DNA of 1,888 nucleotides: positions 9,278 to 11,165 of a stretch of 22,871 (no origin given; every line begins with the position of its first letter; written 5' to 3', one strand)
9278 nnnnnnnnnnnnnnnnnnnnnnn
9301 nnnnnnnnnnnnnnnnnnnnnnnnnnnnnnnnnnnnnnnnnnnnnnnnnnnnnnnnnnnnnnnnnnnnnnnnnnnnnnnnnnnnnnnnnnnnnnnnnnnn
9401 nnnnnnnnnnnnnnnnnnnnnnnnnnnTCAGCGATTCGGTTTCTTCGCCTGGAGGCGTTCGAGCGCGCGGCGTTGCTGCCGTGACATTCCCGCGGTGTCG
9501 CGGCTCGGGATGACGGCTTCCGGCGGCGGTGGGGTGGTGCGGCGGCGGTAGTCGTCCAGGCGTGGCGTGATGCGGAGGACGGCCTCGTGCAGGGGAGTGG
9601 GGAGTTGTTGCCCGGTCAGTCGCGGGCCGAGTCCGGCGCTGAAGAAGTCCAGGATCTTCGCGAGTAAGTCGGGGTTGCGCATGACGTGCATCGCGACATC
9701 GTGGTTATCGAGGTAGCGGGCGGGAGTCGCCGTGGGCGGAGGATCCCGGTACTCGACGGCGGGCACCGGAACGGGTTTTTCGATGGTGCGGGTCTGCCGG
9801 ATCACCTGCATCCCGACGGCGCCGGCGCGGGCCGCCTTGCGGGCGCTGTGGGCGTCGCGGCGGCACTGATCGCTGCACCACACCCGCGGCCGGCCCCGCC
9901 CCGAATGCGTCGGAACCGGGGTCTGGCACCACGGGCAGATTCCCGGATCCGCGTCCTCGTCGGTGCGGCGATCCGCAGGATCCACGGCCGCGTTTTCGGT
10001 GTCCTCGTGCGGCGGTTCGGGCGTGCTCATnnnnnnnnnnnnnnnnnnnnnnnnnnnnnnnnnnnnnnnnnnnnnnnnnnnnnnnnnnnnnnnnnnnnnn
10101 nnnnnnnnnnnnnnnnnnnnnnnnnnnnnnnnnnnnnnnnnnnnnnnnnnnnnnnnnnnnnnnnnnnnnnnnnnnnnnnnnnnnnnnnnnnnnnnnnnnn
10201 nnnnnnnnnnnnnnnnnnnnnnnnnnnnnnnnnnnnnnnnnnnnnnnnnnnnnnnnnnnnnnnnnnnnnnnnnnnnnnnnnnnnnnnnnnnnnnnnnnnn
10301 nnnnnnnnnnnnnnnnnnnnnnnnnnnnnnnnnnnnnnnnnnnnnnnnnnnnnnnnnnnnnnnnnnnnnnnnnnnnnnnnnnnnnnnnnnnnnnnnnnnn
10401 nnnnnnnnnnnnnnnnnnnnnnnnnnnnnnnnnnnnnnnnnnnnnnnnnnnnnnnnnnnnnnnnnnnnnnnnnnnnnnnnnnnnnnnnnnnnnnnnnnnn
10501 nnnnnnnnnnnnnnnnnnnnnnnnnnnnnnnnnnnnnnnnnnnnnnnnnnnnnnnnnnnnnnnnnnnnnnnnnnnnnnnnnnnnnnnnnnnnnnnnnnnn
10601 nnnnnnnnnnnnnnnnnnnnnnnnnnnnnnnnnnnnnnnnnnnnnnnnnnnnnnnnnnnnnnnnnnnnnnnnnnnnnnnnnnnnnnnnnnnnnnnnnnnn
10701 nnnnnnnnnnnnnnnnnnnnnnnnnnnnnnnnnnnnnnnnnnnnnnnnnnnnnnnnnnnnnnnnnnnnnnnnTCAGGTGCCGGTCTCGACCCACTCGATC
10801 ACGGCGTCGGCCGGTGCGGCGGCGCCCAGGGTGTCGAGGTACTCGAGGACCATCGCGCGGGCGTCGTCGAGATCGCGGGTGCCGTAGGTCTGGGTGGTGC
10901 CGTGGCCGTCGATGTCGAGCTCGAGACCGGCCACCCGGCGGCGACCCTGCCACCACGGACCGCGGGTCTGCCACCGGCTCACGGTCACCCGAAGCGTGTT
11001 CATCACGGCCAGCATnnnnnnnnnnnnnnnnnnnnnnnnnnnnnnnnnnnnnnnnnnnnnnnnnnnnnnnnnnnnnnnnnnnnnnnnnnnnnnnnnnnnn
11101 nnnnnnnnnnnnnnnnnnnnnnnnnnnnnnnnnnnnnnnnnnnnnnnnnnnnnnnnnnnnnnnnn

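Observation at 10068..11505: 16-bp inverted repeat about 1.4 kb apart, flanking the XRE/HicB-like/repeat module and sitting in two promoter regions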

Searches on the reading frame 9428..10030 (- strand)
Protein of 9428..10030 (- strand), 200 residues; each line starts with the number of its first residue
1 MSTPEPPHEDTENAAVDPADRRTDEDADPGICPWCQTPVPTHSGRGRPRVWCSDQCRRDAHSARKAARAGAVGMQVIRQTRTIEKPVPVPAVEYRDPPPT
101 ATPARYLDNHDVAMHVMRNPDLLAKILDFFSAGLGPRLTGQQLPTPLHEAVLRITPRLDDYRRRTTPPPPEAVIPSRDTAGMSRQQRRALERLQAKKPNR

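Call 19: search_protein_families(library=pfam, max_evalue=0.01, proteins=[window:9428-10030:-])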
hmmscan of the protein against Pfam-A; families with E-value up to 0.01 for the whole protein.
window:9428-10030:- (200 aa): 0 families

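Call 20: search_dna_similar(query=window:9428-10030:-, collection=plasmids, mode=protein, max_rows=40)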
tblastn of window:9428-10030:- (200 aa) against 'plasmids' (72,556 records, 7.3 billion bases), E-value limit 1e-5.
Records with a match: 13; places in all: 15; records where one place covers at least 80% of the query: 3.
Best place of each record, by identity: 60-80% 4; <60% 9.
By first word of the organism name: Rhodococcus 10; Prescottella 3.
By predicted mobility (MOB-suite, as given by PLSDB): non-mobilizable 13.
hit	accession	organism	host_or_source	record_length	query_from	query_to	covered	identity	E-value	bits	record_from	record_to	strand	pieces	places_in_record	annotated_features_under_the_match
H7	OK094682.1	Prescottella equi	Equus caballus,Culture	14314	1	200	100%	78.5%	9e-67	228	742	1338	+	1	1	putative regulatory protein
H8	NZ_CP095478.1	Prescottella equi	Equus caballus,Culture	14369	1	200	100%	78.5%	9e-67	228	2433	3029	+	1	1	hypothetical protein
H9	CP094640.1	Prescottella equi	clinical isolates,clinical isolates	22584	1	200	100%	78.5%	1e-66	228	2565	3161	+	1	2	hypothetical protein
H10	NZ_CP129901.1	Rhodococcus ruber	soil,bacterial genome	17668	1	154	76%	66.4%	4e-40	190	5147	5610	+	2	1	hypothetical protein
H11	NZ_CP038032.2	Rhodococcus ruber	cell culture,Chilean kraft-pulp mill ...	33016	1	154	77%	54.5%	7e-36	139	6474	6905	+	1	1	hypothetical protein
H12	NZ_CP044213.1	Rhodococcus ruber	cell culture,landfill cover soil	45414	1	154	77%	54.5%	7e-36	139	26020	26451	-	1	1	hypothetical protein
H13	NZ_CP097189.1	Rhodococcus sp. GA1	cell culture,soil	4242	23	154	66%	56.4%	1e-33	133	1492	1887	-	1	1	hypothetical protein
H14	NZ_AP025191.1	Rhodococcus sp. RDE2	-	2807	25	154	65%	57.3%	8e-34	133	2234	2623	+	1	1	hypothetical protein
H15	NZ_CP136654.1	Rhodococcus qingshengii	cell culture,soil from Antarctica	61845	1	154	77%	45.6%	6e-24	105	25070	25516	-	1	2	hypothetical protein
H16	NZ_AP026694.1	Rhodococcus qingshengii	cruid oil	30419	24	154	66%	49.6%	3e-12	96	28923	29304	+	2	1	hypothetical protein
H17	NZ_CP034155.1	Rhodococcus sp. NJ-530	Antarctic sea ice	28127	24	154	66%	49.6%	3e-12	96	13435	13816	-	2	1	hypothetical protein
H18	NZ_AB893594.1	Rhodococcus erythropolis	-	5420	25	88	32%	50.0%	8e-6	52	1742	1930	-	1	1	hypothetical protein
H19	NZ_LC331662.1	Rhodococcus erythropolis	-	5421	25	88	32%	50.0%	8e-6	52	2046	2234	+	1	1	hypothetical protein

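Call 21: find_related_loci(query=window:9428-10030:-, collection=genome_contigs, flank=4000)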
Query window:9428-10030:- (200 aa) in genome_contigs; peptide patterns used: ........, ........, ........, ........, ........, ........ (x = any residue, [..] = any of these).
93 stretches matched a pattern; 12 encode a relative of the query (tblastn E <= 1e-3); 12 distinct loci.
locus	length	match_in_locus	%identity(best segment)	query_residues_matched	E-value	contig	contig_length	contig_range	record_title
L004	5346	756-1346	77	1-197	2e-101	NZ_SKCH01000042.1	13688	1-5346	Prescottella subtropica strain C9-28 contig42, whole genome shotgun sequence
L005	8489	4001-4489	74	1-163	5e-71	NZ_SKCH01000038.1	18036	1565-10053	Prescottella subtropica strain C9-28 contig38, whole genome shotgun sequence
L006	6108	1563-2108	61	1-183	3e-69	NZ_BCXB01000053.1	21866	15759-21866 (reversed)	Rhodococcus marinonascens NBRC 14363, whole genome shotgun sequence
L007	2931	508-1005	58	25-197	8e-63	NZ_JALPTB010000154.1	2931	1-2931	Rhodococcus sp. HM1 NODE_154_length_2931_cov_373.585, whole genome shotgun sequence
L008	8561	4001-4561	54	1-197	7e-56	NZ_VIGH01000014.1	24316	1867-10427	Rhodococcus spelaei strain C9-5 contig14, whole genome shotgun sequence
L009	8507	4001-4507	49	24-197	7e-46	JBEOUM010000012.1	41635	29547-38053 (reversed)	Nocardioides sp. NPDC126508 NPDC126508_218_D12.ctg-0017, whole genome shotgun sequence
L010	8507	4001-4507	49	24-197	7e-46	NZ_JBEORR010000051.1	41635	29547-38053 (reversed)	Streptomyces sp. NPDC126510 NPDC126510_218_E2.ctg-0051, whole genome shotgun sequence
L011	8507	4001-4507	49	24-197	7e-46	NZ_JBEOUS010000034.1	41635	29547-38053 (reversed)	Streptomyces sp. NPDC097941 NPDC097941_226_B10.ctg-0034, whole genome shotgun sequence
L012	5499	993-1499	49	24-197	7e-46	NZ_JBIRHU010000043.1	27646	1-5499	Streptomyces sp. NPDC017890 NPDC017890_265_D5.ctg-0043, whole genome shotgun sequence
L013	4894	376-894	48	20-197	1e-44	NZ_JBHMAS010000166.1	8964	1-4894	Rhodococcus baikonurensis strain JCM 11411 platanus_K_25_97_166, whole genome shotgun sequence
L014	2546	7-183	71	140-198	2e-21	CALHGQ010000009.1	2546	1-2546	MAG: uncultured bacterium isolate R4_Bin_MAXBIN__077_sub_1 genome assembly, contig: c_000002681003, whole genome shotgun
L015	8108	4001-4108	86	51-86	3e-16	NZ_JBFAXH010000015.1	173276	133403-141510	Nocardia sp. NPDC051990 NPDC051990_50_A2.ctg-0015, whole genome shotgun sequence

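Call 22: get_annotated_region(hit=H14, flank=3000)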
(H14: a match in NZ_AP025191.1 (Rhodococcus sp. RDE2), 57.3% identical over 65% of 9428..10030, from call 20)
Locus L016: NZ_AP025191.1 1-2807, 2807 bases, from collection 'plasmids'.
description: Rhodococcus sp. RDE2 plasmid pRDE05, complete sequence
organism: Rhodococcus sp. RDE2 (NCBI taxid 2885078)
taxonomy: Bacteria; Actinomycetota; Actinomycetes; Mycobacteriales; Nocardiaceae; Rhodococcus; Rhodococcus sp. RDE2
host: -; source: -; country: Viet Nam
typing (MOB-suite, as given by PLSDB): non-mobilizable; replicon rep_cluster_1333
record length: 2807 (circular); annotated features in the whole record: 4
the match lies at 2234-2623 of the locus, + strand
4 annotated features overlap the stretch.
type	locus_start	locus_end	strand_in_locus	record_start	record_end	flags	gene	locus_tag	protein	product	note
CDS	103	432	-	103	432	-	-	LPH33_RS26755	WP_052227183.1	sigma factor-like helix-turn-helix DNA-binding protein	GO:0006352 - DNA-templated transcription initiation [Evidence IEA]; GO:0006355 - regulation of DNA-templated ...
CDS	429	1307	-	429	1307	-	-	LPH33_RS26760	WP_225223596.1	replication initiation protein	-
CDS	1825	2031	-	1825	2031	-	-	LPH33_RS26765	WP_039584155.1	hypothetical protein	-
CDS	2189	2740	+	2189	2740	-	-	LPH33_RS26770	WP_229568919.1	hypothetical protein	-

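Call 23: get_annotated_region(hit=H13, flank=4500)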
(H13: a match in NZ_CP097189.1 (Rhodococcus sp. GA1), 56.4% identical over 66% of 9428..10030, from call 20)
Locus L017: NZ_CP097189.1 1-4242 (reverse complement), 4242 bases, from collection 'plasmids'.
description: Rhodococcus sp. GA1 plasmid pGA3, complete sequence
organism: Rhodococcus sp. GA1 (NCBI taxid 2942275)
taxonomy: Bacteria; Actinomycetota; Actinomycetes; Mycobacteriales; Nocardiaceae; Rhodococcus; Rhodococcus sp. GA1
host: -; source: cell culture,soil; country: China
typing (MOB-suite, as given by PLSDB): non-mobilizable; replicon rep_cluster_1333
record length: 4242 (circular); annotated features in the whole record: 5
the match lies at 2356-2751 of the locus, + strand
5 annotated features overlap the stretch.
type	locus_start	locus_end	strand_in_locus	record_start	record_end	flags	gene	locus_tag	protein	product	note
CDS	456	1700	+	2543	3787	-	-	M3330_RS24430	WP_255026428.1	IS256-like element IS1164 family transposase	-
CDS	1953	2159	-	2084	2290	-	-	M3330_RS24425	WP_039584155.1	hypothetical protein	-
CDS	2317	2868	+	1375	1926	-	-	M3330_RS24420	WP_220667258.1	hypothetical protein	-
CDS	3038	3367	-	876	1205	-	-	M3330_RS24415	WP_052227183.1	sigma factor-like helix-turn-helix DNA-binding protein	GO:0006352 - DNA-templated transcription initiation [Evidence IEA]; GO:0006355 - regulation of DNA-templated ...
CDS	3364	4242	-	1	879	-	-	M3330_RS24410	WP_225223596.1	replication initiation protein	-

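Call 24: get_annotated_region(hit=H11, flank=5000)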
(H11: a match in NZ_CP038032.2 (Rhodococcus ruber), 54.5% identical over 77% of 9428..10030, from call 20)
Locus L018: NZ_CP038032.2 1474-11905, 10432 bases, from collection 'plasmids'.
description: Rhodococcus ruber strain R1 plasmid unnamed2, complete sequence
organism: Rhodococcus ruber (NCBI taxid 1830)
taxonomy: Bacteria; Actinomycetota; Actinomycetes; Mycobacteriales; Nocardiaceae; Rhodococcus; Rhodococcus ruber
host: -; source: cell culture,Chilean kraft-pulp mill effluents; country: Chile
typing (MOB-suite, as given by PLSDB): non-mobilizable; replicon rep_cluster_1333
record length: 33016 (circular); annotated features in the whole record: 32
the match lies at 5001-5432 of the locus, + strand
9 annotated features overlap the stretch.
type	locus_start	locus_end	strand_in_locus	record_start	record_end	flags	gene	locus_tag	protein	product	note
CDS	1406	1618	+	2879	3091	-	-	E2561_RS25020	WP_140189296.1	hypothetical protein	-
CDS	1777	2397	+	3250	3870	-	-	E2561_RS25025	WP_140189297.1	hypothetical protein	-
CDS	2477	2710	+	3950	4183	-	-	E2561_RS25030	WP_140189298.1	hypothetical protein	-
CDS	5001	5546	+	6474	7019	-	-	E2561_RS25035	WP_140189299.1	hypothetical protein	-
CDS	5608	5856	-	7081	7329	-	-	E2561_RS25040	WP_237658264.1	helix-turn-helix domain-containing protein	-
CDS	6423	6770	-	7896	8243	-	-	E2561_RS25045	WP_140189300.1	hypothetical protein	-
CDS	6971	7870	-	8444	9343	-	-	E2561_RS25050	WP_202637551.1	hypothetical protein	-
CDS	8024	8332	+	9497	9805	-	-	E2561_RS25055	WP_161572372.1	DUF6355 family natural product biosynthesis protein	-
CDS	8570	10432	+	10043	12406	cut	ftsW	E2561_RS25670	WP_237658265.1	putative lipid II flippase FtsW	GO:0051301 - cell division [Evidence IEA]; GO:0009252 - peptidoglycan biosynthetic process [Evidence IEA]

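Call 25: get_annotated_region(hit=H15, flank=5000)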
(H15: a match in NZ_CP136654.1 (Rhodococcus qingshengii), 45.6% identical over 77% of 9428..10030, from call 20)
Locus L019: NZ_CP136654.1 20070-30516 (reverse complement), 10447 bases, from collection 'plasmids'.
description: Rhodococcus qingshengii strain A29-k1 plasmid pCP61, complete sequence
organism: Rhodococcus qingshengii (NCBI taxid 334542)
taxonomy: Bacteria; Actinomycetota; Actinomycetes; Mycobacteriales; Nocardiaceae; Rhodococcus; Rhodococcus qingshengii
host: -; source: cell culture,soil from Antarctica; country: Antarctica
typing (MOB-suite, as given by PLSDB): non-mobilizable; replicon rep_cluster_1626
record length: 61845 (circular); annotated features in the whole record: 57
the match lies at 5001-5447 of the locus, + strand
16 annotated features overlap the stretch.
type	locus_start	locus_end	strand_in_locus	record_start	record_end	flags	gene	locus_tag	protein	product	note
CDS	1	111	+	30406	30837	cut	-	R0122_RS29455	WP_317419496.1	hypothetical protein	-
CDS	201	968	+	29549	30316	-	-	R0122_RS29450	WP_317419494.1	hypothetical protein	-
CDS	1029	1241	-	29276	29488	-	-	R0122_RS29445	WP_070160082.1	hypothetical protein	-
CDS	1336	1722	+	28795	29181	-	-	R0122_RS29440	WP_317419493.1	BldC family transcriptional regulator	GO:0006355 - regulation of DNA-templated transcription [Evidence IEA]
CDS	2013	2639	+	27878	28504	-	-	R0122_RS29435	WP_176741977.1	TetR/AcrR family transcriptional regulator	GO:0006355 - regulation of DNA-templated transcription [Evidence IEA]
CDS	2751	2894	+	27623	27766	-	-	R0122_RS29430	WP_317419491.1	hypothetical protein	-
CDS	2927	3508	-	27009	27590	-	-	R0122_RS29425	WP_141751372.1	hypothetical protein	-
CDS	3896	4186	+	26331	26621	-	-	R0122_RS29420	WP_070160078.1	hypothetical protein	-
CDS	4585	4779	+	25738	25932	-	-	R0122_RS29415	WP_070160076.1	hypothetical protein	-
CDS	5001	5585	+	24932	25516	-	-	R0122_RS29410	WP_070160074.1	hypothetical protein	-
CDS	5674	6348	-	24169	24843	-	-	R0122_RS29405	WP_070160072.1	hypothetical protein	-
CDS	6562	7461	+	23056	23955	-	-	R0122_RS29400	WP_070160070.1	replication initiation protein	-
CDS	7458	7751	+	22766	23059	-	-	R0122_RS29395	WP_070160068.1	sigma factor-like helix-turn-helix DNA-binding protein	GO:0006352 - DNA-templated transcription initiation [Evidence IEA]; GO:0006355 - regulation of DNA-templated ...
CDS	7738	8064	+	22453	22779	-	-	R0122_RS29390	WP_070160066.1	hypothetical protein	-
CDS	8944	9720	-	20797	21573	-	-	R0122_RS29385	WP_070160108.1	ParA family protein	-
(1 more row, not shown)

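Call 26: get_annotated_region(hit=H16, flank=5000)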
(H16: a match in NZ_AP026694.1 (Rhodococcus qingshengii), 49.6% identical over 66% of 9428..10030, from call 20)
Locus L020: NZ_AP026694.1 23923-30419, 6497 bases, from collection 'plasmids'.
description: Rhodococcus qingshengii strain N9T-4 plasmid pN9T4-3, complete sequence
organism: Rhodococcus qingshengii (NCBI taxid 334542)
taxonomy: Bacteria; Actinomycetota; Actinomycetes; Mycobacteriales; Nocardiaceae; Rhodococcus; Rhodococcus qingshengii
host: -; source: cruid oil; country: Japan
typing (MOB-suite, as given by PLSDB): non-mobilizable; replicon rep_cluster_1626
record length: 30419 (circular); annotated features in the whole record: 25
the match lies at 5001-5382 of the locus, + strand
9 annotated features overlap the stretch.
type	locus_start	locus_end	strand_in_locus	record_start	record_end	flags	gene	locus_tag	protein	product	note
CDS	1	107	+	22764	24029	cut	istA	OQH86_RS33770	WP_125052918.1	IS21 family transposase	-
CDS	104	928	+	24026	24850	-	istB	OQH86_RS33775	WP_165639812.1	IS21-like element helper ATPase IstB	-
CDS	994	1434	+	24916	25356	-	-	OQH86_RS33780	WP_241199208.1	helix-turn-helix domain-containing protein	-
CDS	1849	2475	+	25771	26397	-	-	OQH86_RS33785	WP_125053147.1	TetR/AcrR family transcriptional regulator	GO:0006355 - regulation of DNA-templated transcription [Evidence IEA]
CDS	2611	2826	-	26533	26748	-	-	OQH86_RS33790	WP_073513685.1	hypothetical protein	-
CDS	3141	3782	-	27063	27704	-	-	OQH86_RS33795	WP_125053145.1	hypothetical protein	-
CDS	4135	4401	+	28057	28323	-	-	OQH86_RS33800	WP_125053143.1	hypothetical protein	-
CDS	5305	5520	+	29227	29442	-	-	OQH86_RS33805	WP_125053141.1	hypothetical protein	-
CDS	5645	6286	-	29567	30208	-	-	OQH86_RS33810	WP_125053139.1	hypothetical protein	-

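Call 35: search_protein_families(library=ncbifam, max_evalue=0.01, proteins=[window:9428-10030:-])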
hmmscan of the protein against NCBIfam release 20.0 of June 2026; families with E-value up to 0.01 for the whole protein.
window:9428-10030:- (200 aa): 0 families

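Call 36: find_homologous_proteins(query=window:9428-10030:-, max_evalue=0.001)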
Query window:9428-10030:- (200 aa): 41 proteins with E <= 0.001 among 989 candidates.
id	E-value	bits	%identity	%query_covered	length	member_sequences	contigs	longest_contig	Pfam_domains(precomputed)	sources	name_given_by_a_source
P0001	5.9e-130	449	100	100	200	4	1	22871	-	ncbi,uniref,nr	ncbi:hypothetical protein RE9431_49660 (plasmid) [Prescottella equi]|uniref:hypothetical protein n=1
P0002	6.1e-106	370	83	100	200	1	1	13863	-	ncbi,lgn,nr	ncbi:hypothetical protein GS539_20210 [Rhodococcus hoagii]|nr:hypothetical protein [Prescottella equ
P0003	4.2e-101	355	81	99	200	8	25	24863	-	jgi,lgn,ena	jgi:hypothetical protein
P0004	4.0e-99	348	79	100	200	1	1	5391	-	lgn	-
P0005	1.4e-97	343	78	100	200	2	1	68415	-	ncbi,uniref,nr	ncbi:hypothetical protein [Prescottella agglutinans]|uniref:Uncharacterized protein n=1 Tax=Prescott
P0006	6.0e-97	341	77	99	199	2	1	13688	-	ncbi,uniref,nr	ncbi:hypothetical protein [Prescottella subtropica]|uniref:hypothetical protein n=1 Tax=Prescottella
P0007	3.6e-86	306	80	83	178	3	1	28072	-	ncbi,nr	ncbi:hypothetical protein GS882_07925, partial [Rhodococcus hoagii]|nr:hypothetical protein [Prescot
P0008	2.4e-84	300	74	82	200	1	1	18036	-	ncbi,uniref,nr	ncbi:hypothetical protein [Prescottella subtropica]|uniref:hypothetical protein n=1 Tax=Prescottella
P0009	4.8e-79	282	67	99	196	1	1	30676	-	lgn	-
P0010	2.7e-78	280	66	98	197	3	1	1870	-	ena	-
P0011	5.1e-78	279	65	99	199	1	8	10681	-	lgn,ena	-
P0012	2.1e-76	274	64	99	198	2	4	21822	-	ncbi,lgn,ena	-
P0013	3.1e-75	270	63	99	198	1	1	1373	-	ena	-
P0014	5.2e-74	266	61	99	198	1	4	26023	-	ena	-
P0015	2.2e-71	257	60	91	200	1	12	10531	-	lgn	-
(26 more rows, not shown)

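Call 39: search_solved_structures(query=A1, max_evalue=10, show_alignments=2)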
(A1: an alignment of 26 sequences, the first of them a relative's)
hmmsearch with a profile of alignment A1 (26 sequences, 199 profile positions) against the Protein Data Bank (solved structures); distinct sequences matched with E-value up to 10: 0.

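Call 45: predict_structure(alignment_id=A1)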
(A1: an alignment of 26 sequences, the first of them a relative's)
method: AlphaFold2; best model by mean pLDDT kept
length: 200 residues; sequences in the alignment: 26
mean_pLDDT: 66.5   pTM: 0.24
mean pLDDT of the five models: 66.5, 65.1, 64.7, 63.5, 60.3
residues with pLDDT >= 90: 1; 70-90: 99; 50-70: 53; < 50: 47
segments of 3 or more residues with pLDDT < 50: 1-26, 74-77, 79-84, 172-175
pLDDT, mean of each block of 10 residues (from residue 1): 42 34 49 84 72 87 78 49 52 51 63 86 83 64 75 84 75 51 80 71
secondary structure, 60 per line:
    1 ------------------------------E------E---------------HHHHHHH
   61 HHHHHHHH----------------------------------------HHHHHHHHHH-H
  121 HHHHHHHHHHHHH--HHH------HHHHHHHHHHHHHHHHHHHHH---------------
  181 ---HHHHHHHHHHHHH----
elements in order: H54-68 H109-118 H120-133 H145-165 H184-196

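Call 49: fold_search(model_id=the predicted structure, library=pdb)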
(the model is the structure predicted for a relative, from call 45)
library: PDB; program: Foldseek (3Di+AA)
matches with E <= 10: 2; with E <= 0.001: 0
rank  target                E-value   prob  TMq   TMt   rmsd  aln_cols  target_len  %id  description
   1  2dan_MODEL_1_A        1.5e+00  0.13  0.12  0.33  11.4        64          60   11  The solution structure of the MYND domain (LEU384-CYS430) of human Zinc finger MYND domain containing protein  (released 2006-06-14)
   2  9ci7_B                3.7e+00  0.09  0.15  0.37   5.2        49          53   20  Structure of PNUTS:Tox4 complex (released 2025-05-21)

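Call 74: search_protein_representatives(alignment_id=A1)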
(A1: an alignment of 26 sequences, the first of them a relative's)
Query: 26 sequences, 199 profile positions. Proteins with E-value up to 0.001 (for the whole library): 246; up to 1e-10: 27; up to 1e-30: 8. The best 150 are listed.
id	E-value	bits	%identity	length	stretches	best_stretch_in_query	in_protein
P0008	9.4e-98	342.1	-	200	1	1-199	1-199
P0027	2.8e-78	278.6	-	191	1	1-198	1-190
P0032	1.3e-56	207.9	-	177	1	1-151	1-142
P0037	5.6e-52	192.7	-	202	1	1-199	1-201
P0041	5.7e-52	192.7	-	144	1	50-199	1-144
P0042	3.7e-39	150.9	-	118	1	74-198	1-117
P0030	3.9e-39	150.8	-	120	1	102-199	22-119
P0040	2.2e-32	128.8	-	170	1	16-110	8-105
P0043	2.1e-26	109.3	-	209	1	43-176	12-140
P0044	1.5e-19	86.9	-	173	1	23-191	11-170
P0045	2.2e-18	83.1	-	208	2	18-92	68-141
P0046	1.8e-16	76.8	-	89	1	43-112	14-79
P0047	6.2e-15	71.8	-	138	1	23-133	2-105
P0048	1.1e-14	70.9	-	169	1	29-120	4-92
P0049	3.7e-14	69.3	-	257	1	19-91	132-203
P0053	3.3e-13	66.2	-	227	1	26-115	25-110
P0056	1.9e-12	63.7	-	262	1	18-89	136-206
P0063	2.9e-10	56.6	-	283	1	31-158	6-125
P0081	4.6e-08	49.4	-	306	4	25-71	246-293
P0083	8.9e-08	48.4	-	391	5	5-68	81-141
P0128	5.1e-06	42.7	-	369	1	15-80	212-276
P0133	7.0e-06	42.2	-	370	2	23-65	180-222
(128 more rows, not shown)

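Call 75: search_protein_families(library=pfam, max_evalue=0.01, proteins=[P0043, P0045, P0049, P0053, P0056, P0063, P0081, P0083, P0128, P0133])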
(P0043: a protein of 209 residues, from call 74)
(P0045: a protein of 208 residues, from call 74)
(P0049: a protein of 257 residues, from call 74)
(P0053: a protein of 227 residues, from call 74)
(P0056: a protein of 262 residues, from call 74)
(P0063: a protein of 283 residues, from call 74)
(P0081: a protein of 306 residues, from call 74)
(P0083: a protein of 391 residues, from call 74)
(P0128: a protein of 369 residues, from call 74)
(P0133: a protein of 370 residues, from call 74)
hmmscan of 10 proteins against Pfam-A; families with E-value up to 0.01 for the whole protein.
P0043 (209 aa): 0 families

P0045 (208 aa): 0 families

P0049 (257 aa): 0 families

P0053 (227 aa): 0 families

P0056 (262 aa): 0 families

P0063 (283 aa): 0 families

P0081 (306 aa): 2 families
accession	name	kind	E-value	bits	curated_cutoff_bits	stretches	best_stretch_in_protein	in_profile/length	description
PF06527.16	TniQ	-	4.5e-08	34.3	27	1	12-164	1-132/142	TniQ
PF01753.24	zf-MYND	-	0.00041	20.8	22.7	0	141-173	14-35/39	MYND finger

P0083 (391 aa): 1 family
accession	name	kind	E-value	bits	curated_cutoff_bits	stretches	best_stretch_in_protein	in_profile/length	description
PF04879.21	Molybdop_Fe4S4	-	3.2e-05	24.2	22.7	0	245-274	10-39/55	Molybdopterin oxidoreductase Fe4S4 domain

P0128 (369 aa): 0 families

P0133 (370 aa): 0 families

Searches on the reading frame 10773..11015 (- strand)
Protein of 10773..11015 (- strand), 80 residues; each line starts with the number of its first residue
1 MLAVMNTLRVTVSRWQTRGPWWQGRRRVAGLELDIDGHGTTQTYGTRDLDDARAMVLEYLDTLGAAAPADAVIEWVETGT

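Call 19: search_protein_families(library=pfam, max_evalue=0.01, proteins=[window:10773-11015:-])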
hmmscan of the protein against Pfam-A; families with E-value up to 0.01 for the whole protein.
window:10773-11015:- (80 aa): 0 families

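Call 35: search_protein_families(library=ncbifam, max_evalue=0.01, proteins=[window:10773-11015:-])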
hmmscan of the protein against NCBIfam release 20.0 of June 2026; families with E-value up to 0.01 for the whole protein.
window:10773-11015:- (80 aa): 0 families
